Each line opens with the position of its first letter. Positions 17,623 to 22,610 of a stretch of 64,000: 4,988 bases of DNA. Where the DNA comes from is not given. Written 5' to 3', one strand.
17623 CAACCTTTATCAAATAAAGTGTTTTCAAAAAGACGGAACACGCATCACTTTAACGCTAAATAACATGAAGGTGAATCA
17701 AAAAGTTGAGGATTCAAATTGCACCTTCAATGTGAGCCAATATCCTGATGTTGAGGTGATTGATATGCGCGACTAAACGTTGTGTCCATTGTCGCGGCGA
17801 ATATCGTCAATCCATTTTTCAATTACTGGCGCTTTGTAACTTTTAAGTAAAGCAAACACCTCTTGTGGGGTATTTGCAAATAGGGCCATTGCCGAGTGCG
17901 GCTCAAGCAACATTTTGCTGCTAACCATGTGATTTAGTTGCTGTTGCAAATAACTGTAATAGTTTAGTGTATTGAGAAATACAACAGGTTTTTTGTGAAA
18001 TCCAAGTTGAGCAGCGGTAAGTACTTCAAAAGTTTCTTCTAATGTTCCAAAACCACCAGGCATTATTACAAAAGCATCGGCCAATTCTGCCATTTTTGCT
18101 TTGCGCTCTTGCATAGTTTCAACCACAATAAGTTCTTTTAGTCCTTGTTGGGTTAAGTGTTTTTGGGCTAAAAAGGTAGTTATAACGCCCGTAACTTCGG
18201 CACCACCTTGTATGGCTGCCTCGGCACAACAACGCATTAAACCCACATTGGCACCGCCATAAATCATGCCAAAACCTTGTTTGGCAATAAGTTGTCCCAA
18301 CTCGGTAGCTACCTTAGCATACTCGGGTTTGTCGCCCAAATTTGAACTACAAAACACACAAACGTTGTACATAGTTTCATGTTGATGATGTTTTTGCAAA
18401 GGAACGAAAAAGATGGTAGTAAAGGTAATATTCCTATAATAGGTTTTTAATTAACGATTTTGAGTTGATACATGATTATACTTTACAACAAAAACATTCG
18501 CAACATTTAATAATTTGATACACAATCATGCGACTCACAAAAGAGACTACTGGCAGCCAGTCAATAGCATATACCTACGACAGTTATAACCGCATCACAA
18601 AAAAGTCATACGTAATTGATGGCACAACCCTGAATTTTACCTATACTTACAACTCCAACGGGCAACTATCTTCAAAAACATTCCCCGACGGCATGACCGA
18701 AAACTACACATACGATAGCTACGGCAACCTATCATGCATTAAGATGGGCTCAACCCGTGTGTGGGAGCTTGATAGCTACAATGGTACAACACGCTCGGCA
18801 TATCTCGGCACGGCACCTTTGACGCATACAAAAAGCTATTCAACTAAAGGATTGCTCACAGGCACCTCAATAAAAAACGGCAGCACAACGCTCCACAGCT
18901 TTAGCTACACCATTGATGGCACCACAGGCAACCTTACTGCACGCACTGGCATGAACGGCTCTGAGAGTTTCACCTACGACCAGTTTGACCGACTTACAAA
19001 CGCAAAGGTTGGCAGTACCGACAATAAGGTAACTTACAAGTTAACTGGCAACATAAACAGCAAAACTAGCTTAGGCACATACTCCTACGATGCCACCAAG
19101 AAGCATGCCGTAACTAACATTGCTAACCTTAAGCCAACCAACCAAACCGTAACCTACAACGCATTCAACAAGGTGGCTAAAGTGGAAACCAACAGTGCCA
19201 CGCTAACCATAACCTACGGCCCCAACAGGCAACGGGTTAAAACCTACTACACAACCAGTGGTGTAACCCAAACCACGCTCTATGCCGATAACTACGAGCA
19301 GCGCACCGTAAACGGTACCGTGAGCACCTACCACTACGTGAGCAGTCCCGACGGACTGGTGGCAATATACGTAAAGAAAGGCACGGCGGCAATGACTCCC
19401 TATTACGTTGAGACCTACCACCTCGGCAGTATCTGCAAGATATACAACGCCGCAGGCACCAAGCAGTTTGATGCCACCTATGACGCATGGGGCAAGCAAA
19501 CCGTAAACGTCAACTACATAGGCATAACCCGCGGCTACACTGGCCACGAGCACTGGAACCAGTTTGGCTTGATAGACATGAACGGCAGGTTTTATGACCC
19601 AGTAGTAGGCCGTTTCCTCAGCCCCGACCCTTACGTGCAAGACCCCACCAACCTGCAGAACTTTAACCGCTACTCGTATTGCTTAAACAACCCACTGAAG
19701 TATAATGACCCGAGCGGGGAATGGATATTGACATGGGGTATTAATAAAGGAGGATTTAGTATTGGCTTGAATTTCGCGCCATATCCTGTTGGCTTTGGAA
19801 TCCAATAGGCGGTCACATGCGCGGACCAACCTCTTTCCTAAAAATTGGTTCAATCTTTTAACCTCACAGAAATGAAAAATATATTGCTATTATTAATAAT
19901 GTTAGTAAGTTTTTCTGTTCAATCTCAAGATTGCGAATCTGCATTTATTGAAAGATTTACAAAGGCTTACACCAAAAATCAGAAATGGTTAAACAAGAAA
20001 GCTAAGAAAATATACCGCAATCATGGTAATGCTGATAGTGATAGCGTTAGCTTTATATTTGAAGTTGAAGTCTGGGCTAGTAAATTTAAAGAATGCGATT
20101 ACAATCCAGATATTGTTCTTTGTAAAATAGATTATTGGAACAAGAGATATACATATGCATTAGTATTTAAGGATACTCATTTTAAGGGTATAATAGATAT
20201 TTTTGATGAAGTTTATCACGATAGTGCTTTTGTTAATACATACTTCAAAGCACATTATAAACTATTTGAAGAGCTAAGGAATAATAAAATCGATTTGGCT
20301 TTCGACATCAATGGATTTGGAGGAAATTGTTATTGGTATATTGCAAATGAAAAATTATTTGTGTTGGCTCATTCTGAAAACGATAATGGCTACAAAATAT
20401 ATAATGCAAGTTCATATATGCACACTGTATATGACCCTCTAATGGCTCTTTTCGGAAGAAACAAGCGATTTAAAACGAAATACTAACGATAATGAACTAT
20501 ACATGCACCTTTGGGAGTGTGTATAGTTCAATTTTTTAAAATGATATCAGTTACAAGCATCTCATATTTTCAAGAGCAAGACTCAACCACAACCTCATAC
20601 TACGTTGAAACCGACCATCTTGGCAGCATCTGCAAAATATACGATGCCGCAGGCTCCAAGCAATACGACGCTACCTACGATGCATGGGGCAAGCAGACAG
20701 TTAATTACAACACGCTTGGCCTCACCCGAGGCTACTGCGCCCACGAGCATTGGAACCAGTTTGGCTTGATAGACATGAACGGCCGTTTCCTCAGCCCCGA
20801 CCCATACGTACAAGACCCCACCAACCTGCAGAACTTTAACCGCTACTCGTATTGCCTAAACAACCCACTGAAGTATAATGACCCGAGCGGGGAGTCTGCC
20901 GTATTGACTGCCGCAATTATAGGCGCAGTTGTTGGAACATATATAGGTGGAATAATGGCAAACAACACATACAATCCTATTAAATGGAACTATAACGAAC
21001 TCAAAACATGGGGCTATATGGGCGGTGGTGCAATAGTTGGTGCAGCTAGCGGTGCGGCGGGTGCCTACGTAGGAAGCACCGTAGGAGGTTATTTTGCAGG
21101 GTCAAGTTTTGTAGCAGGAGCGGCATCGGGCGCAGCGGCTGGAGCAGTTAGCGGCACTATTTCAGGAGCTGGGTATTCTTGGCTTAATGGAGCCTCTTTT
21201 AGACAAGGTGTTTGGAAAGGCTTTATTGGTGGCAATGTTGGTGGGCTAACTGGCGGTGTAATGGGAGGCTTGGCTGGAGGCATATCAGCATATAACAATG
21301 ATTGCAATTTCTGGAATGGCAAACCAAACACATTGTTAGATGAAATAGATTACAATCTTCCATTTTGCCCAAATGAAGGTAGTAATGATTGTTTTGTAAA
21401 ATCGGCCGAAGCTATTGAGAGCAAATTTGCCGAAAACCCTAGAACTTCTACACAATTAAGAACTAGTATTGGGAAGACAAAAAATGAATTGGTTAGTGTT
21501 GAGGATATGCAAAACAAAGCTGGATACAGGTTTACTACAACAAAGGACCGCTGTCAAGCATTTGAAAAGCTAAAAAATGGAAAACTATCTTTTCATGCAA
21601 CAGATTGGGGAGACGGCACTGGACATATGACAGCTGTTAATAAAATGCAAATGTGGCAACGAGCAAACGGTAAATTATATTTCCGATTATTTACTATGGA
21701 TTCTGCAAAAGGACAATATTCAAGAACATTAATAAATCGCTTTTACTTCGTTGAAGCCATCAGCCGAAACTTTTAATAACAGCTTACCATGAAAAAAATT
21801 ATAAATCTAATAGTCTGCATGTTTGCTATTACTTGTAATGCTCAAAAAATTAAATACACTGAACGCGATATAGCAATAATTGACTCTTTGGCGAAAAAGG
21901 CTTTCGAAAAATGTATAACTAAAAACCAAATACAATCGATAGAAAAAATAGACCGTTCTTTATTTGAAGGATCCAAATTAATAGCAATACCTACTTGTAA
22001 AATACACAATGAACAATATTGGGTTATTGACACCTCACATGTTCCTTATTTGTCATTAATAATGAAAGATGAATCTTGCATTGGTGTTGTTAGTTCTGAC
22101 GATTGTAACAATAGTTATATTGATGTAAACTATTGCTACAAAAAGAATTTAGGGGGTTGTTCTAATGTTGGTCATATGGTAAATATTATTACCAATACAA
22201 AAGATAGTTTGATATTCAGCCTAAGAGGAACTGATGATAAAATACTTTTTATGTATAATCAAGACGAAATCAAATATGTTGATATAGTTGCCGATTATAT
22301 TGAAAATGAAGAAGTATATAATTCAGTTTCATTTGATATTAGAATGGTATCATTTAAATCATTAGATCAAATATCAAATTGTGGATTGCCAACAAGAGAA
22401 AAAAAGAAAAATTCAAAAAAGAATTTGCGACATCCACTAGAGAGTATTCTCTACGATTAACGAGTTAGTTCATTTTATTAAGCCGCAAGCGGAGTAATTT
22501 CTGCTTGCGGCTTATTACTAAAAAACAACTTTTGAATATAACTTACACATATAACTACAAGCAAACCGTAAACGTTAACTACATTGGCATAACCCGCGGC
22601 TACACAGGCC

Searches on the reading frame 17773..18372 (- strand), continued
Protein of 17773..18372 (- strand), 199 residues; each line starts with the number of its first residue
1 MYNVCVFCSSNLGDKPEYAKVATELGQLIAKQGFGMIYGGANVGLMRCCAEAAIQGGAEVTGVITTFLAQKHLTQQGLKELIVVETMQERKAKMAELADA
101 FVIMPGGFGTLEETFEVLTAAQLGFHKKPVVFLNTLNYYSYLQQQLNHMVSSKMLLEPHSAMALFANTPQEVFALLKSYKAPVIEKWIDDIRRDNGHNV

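Call 64: find_encoding_contigs(protein=P0002, flank=8000, max_places=3)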
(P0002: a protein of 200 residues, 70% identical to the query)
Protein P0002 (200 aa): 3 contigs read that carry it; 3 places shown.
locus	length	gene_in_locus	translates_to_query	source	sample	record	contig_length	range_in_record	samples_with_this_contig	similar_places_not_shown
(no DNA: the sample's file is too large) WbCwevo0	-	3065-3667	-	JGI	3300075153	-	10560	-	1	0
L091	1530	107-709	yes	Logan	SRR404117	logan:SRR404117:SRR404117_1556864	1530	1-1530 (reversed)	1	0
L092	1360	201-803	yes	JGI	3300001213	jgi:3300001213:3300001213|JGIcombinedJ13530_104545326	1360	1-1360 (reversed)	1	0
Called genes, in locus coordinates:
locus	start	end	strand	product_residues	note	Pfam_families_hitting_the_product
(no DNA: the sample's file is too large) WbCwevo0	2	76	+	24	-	?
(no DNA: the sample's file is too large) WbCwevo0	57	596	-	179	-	PF13521:AAA_28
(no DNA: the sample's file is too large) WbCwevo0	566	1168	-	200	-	PF04973:NMN_transporter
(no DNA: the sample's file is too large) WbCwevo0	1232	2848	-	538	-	PF22694:CtpB_N-like (weak), PF00595:PDZ (weak), PF13180:PDZ_2, PF17820:PDZ_6 (weak), PF03572:Peptidase_S41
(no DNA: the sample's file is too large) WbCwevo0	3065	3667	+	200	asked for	PF18306:LDcluster4, PF03641:Lysine_decarbox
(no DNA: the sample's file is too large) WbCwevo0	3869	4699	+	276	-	PF00132:Hexapep (faint)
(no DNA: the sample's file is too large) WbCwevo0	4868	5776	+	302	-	PF00291:PALP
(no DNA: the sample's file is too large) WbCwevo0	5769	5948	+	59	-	-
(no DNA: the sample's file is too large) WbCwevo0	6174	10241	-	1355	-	PF13229:Beta_helix, PF18962:Por_Secre_tail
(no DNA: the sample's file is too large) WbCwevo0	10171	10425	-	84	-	-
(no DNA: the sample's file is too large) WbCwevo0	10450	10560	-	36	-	?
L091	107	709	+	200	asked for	PF18306:LDcluster4, PF03641:Lysine_decarbox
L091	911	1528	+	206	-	?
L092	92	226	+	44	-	-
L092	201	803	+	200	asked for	PF18306:LDcluster4, PF03641:Lysine_decarbox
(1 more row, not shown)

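Call 65: find_encoding_contigs(protein=P0004, flank=8000, max_places=3)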
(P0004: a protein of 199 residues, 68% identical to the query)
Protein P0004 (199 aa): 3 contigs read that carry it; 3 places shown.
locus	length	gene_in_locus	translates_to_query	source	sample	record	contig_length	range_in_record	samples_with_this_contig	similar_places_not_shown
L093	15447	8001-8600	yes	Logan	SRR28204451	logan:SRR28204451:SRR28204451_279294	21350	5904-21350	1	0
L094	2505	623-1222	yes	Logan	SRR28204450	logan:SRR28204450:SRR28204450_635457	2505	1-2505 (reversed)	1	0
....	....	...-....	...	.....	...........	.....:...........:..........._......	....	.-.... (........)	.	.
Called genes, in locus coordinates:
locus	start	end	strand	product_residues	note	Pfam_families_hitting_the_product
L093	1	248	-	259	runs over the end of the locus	PF13529:Peptidase_C39_2 (weak)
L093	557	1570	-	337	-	PF25594:GldB_lipo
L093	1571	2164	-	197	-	PF01467:CTP_transf_like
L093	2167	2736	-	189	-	PF00625:Guanylate_kin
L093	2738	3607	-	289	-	PF03755:YicC-like_N, PF08340:YicC-like_C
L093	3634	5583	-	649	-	PF00535:Glycos_transf_2, PF13641:Glyco_tranf_2_3, PF13632:Glyco_trans_2_3, PF13727:CoA_binding_3 (weak)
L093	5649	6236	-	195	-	PF04973:NMN_transporter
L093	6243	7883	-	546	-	PF22694:CtpB_N-like, PF13180:PDZ_2, PF17820:PDZ_6 (weak), PF03572:Peptidase_S41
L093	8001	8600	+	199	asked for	PF18306:LDcluster4, PF03641:Lysine_decarbox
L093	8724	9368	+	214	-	-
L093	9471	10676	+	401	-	PF00764:Arginosuc_synth, PF06508:QueC (weak), PF20979:Arginosuc_syn_C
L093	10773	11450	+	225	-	-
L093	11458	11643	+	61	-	PF04024:PspC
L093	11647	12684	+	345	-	PF01118:Semialdhyde_dh, PF22698:Semialdhyde_dhC_1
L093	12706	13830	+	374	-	PF00202:Aminotran_3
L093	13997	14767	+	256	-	PF00696:AA_kinase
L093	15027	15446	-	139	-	?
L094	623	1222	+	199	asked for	PF18306:LDcluster4, PF03641:Lysine_decarbox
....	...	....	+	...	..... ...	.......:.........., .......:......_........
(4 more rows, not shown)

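Call 67: search_protein_families(library=pfam, proteins=[L060:7910-8821:+, L060:8781-9632:+, L054:7976-8473:-, L055:1881-2381:-], max_evalue=0.001)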
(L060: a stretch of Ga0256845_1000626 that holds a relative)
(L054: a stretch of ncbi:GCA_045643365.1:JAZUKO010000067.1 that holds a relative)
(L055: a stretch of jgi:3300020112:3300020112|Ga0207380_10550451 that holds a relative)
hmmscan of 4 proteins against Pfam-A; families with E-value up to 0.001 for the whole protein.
L060:7910-8821:+ (303 aa): 1 family
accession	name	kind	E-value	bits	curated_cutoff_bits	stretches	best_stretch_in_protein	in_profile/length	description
PF09518.16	RE_HindIII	-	3.1e-114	381.5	25.3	1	15-294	3-284/285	HindIII restriction endonuclease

L060:8781-9632:+ (283 aa): 6 families
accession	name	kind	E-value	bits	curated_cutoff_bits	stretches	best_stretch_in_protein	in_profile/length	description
PF01555.25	N6_N4_Mtase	-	1.9e-48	165.7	26.7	1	40-269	1-221/221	DNA methylase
PF13847.12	Methyltransf_31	-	1.2e-05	25.5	27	1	229-272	3-49/145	Methyltransferase domain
PF13649.12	Methyltransf_25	-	2.2e-05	25.5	27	1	233-272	1-42/97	Methyltransferase domain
PF08241.18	Methyltransf_11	-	3.9e-05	24.6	21.2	0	234-272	1-39/95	Methyltransferase domain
PF01170.24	UPF0020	-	4.7e-05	23.6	22.3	0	226-265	25-64/197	RMKL-like, methyltransferase domain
PF09445.16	Methyltransf_15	-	0.00066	19.7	22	0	232-275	3-46/165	RNA cap guanine-N2 methyltransferase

L054:7976-8473:- (165 aa): 0 families

L055:1881-2381:- (166 aa): 0 families

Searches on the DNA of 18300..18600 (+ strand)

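Call 60: search_dna_similar(query=window:18300-18600:+, collection=plasmids, mode=distant, max_rows=5)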
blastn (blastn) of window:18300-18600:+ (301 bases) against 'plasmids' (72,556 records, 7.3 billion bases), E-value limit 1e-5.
No match.

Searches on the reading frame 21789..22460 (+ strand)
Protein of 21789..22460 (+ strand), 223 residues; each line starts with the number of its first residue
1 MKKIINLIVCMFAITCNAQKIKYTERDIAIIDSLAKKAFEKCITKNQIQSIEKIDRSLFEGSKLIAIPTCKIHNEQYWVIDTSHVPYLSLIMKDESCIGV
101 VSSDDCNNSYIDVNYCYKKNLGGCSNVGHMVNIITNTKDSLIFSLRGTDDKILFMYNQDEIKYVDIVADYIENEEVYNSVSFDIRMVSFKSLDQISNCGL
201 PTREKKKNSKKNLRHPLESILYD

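Call 12: search_protein_families(library=pfam, proteins=[window:21789-22460:+], max_evalue=0.01)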
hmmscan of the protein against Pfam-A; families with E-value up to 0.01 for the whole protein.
window:21789-22460:+ (223 aa): 0 families
